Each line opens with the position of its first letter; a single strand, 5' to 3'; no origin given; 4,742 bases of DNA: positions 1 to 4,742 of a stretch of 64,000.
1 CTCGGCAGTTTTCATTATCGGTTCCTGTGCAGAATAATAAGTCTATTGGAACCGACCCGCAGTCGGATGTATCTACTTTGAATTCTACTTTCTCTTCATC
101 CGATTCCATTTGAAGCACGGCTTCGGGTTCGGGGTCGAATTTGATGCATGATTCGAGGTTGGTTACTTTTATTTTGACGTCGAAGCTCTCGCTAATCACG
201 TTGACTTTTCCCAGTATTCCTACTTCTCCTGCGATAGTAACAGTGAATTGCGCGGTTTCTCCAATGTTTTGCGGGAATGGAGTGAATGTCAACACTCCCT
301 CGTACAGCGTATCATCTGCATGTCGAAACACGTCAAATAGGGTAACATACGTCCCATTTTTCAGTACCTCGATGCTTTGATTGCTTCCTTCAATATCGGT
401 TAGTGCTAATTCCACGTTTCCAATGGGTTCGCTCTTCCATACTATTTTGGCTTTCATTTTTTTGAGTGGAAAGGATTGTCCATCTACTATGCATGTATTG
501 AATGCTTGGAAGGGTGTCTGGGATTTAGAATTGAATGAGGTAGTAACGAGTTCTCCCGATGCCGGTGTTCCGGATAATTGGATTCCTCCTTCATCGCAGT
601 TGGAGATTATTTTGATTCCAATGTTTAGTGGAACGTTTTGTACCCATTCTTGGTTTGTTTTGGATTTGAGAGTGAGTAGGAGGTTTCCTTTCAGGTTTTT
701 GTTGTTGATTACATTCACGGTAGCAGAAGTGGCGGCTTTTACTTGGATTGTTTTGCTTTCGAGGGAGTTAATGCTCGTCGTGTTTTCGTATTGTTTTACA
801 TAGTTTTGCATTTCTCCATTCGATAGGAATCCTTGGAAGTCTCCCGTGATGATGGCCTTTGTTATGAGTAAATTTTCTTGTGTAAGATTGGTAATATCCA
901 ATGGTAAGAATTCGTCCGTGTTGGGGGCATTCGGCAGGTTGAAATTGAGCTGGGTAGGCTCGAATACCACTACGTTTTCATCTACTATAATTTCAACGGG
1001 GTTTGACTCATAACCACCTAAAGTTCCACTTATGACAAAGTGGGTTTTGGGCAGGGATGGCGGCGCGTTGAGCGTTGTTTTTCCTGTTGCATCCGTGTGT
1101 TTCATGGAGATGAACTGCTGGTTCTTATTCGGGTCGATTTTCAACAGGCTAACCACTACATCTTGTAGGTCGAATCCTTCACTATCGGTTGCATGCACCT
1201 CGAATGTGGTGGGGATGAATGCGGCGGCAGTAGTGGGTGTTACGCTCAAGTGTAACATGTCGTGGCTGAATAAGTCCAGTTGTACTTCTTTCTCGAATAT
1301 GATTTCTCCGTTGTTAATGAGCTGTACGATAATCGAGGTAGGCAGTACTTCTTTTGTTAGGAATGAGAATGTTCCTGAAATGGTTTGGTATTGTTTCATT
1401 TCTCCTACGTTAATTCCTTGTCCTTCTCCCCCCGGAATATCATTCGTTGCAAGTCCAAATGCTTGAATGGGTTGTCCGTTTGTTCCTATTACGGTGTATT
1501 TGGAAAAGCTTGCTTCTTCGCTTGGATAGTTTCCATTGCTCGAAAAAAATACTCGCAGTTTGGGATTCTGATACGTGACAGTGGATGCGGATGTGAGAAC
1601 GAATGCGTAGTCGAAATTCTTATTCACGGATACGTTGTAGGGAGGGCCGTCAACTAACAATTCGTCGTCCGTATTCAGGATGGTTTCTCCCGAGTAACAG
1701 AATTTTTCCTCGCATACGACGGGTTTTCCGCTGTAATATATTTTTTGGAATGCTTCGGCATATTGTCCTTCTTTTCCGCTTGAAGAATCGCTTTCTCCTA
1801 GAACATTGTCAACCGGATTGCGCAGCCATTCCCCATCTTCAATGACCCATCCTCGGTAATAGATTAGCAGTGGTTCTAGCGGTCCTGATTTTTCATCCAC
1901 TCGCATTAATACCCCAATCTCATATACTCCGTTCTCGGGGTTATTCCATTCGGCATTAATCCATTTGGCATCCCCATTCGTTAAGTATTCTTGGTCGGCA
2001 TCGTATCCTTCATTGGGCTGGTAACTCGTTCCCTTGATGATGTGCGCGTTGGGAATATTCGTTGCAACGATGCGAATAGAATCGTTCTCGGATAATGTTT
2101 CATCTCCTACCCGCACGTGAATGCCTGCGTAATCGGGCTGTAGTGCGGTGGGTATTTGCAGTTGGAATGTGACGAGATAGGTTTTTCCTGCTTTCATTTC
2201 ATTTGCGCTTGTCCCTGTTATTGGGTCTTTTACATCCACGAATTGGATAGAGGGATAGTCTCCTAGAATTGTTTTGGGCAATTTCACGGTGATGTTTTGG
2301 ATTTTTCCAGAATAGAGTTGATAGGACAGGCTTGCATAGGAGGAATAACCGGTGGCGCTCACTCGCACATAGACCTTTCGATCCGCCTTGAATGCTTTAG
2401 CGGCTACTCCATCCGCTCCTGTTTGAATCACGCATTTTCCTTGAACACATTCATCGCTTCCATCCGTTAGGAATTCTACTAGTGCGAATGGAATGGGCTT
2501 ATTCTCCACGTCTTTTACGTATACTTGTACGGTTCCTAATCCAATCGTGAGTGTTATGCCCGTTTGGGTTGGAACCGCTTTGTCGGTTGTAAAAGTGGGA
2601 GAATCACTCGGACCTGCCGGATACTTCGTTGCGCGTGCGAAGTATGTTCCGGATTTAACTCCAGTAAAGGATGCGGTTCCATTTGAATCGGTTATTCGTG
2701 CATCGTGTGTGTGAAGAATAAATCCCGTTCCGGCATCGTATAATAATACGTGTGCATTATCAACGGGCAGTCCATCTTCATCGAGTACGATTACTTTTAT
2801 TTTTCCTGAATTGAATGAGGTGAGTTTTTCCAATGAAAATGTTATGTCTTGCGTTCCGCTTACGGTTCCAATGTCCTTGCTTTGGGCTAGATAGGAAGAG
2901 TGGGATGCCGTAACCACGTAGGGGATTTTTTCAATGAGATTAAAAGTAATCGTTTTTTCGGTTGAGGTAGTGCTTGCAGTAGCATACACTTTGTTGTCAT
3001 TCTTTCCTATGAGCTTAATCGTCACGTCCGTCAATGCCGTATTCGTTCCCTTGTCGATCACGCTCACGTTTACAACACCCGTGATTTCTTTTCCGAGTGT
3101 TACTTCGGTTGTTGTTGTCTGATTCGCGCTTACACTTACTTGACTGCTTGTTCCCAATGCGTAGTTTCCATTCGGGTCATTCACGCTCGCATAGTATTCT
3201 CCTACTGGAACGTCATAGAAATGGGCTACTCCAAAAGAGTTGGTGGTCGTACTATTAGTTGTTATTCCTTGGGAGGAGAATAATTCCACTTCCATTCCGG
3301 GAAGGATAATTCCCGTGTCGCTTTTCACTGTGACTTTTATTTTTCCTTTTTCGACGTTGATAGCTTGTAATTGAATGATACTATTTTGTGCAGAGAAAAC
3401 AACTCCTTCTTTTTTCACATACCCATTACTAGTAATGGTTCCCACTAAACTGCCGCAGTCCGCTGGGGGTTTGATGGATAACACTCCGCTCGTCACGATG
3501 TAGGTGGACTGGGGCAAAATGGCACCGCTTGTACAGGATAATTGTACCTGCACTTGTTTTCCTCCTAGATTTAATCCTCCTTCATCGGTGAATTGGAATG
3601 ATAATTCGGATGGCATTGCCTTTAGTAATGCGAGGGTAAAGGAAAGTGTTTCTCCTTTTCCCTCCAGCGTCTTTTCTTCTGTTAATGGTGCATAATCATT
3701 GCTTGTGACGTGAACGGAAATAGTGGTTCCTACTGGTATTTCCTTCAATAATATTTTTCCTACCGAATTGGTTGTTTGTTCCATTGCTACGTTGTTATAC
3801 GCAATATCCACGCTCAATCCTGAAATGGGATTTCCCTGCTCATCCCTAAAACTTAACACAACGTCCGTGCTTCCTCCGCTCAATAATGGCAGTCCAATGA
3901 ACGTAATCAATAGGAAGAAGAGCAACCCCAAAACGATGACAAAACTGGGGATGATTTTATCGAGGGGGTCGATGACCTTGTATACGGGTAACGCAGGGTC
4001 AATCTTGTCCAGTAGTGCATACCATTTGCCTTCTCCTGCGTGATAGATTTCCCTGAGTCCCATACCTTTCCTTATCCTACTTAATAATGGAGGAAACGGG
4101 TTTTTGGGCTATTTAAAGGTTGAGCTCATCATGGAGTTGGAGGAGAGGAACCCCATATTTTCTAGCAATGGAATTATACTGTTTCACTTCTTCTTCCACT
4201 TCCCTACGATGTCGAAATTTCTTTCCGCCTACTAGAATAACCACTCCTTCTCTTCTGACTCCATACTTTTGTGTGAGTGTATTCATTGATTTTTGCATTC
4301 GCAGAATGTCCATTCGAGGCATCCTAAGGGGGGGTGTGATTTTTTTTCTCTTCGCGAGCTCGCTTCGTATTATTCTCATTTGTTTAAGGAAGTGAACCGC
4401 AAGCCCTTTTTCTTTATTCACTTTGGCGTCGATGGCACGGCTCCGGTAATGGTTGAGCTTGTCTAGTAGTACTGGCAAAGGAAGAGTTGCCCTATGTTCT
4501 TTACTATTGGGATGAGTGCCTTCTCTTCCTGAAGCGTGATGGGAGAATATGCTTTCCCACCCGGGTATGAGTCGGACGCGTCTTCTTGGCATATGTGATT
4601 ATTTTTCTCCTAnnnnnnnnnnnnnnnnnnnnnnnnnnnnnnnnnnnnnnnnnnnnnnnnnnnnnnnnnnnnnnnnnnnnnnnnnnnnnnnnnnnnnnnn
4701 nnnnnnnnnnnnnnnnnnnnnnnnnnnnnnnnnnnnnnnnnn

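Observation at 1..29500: Tandem array of four paralogous ~2,500-aa surface proteins sharing a conserved N-terminal motif and anchor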

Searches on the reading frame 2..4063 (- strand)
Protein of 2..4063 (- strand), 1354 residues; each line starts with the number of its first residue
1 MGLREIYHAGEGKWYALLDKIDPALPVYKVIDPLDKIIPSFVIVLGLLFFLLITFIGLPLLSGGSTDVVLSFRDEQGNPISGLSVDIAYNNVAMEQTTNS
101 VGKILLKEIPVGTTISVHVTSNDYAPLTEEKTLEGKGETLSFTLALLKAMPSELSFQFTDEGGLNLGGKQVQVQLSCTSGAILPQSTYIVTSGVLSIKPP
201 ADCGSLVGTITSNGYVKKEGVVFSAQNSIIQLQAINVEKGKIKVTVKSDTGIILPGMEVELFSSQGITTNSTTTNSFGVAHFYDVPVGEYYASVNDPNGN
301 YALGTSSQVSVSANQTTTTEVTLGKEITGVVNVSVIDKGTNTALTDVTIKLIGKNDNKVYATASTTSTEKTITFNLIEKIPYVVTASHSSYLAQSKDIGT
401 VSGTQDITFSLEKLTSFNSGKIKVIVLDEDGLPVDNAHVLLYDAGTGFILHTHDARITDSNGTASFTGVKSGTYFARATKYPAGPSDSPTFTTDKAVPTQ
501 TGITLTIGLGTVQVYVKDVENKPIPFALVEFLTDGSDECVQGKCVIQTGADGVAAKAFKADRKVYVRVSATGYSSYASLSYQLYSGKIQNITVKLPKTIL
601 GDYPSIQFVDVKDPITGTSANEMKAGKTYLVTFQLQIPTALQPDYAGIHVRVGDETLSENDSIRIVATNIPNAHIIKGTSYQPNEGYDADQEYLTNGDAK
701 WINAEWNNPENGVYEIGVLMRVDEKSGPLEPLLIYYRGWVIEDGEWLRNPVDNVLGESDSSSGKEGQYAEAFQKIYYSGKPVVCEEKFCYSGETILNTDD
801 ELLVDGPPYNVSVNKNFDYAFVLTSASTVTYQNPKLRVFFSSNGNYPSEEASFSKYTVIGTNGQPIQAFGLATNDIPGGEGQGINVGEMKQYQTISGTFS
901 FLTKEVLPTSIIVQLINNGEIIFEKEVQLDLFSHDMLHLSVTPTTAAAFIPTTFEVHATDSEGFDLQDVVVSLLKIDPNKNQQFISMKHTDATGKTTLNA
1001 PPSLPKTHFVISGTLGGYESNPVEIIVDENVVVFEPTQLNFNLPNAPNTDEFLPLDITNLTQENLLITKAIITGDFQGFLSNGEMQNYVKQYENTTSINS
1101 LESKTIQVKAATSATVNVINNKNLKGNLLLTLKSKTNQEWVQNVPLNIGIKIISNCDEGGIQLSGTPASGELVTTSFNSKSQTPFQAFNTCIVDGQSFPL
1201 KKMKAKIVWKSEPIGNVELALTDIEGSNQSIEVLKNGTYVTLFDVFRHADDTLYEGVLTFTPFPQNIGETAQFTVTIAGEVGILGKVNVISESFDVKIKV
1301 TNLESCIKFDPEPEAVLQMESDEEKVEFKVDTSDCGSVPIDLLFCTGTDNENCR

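Call 9: search_protein_families(library=pfam, proteins=[window:2-4063:-], max_evalue=0.01)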
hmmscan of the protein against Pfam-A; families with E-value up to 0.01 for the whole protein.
window:2-4063:- (1354 aa): 7 families
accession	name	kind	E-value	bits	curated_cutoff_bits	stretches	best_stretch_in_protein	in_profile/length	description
PF13620.12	CarboxypepD_reg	-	2.7e-26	92.2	32.3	3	242-323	2-81/82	Carboxypeptidase regulatory-like domain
PF17802.7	SpaA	-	6.6e-15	55.5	23.1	2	247-321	9-87/91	Prealbumin-like fold domain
PF02369.22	Big_1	-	2.3e-13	50.5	34.9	2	234-282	13-64/93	Bacterial Ig-like domain (group 1)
PF17210.9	SdrD_B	-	3.8e-06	27.5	29.7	1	255-309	25-78/112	SdrD B-like domain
PF24025.1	Ig_DR_A0283-like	-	1.2e-05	25.9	27.1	0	953-995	8-47/102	DR_A0283-like, Ig-like domain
PF11974.14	bMG3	-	0.0001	22.6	34.9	0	245-284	18-58/103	Bacterial alpha-2-macroglobulin MG3 domain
PF10670.15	DUF4198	-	0.0077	16.8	34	0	421-478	148-205/209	Domain of unknown function (DUF4198)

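Call 10: search_protein_families(library=ncbifam, proteins=[window:2-4063:-], max_evalue=0.01)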
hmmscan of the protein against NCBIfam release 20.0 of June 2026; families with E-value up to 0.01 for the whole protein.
window:2-4063:- (1354 aa): 0 families

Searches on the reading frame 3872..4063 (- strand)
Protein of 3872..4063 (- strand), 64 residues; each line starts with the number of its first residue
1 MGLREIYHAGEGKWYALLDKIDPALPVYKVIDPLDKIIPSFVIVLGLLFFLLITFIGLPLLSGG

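Call 14: find_homologous_proteins(query=A2, max_evalue=0.01)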
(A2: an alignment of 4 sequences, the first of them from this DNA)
Query A2 (4 sequences) (64 aa, profile of the alignment): 4 proteins with E <= 0.01 among 88 candidates.
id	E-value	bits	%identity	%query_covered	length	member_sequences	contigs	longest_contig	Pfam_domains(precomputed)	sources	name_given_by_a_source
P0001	1.3e-16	78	43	22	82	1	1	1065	-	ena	-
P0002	4.2e-15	73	40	80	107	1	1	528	-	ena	-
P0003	8.4e-14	69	58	92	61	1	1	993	-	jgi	jgi:hypothetical protein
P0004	4.6e-12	64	57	69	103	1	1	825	-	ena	-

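Call 99: search_protein_families(library=ncbifam, proteins=[window:3872-4063:-], max_evalue=10)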
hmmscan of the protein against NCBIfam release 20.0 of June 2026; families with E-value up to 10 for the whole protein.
seq(64 aa): 0 families

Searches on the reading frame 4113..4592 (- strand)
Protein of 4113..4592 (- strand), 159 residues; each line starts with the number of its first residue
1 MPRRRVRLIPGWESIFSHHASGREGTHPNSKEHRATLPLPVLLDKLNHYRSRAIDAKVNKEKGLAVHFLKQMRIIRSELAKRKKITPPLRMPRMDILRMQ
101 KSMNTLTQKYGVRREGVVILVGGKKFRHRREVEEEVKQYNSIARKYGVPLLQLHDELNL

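Call 7: search_protein_families(library=pfam, proteins=[window:4113-4592:-], max_evalue=0.01)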
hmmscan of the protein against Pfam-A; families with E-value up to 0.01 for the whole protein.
window:4113-4592:- (159 aa): 0 families

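Call 41: search_protein_families(library=pfam, proteins=[window:4113-4592:-], max_evalue=10)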
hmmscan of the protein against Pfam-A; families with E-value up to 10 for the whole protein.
window:4113-4592:- (159 aa): 0 families
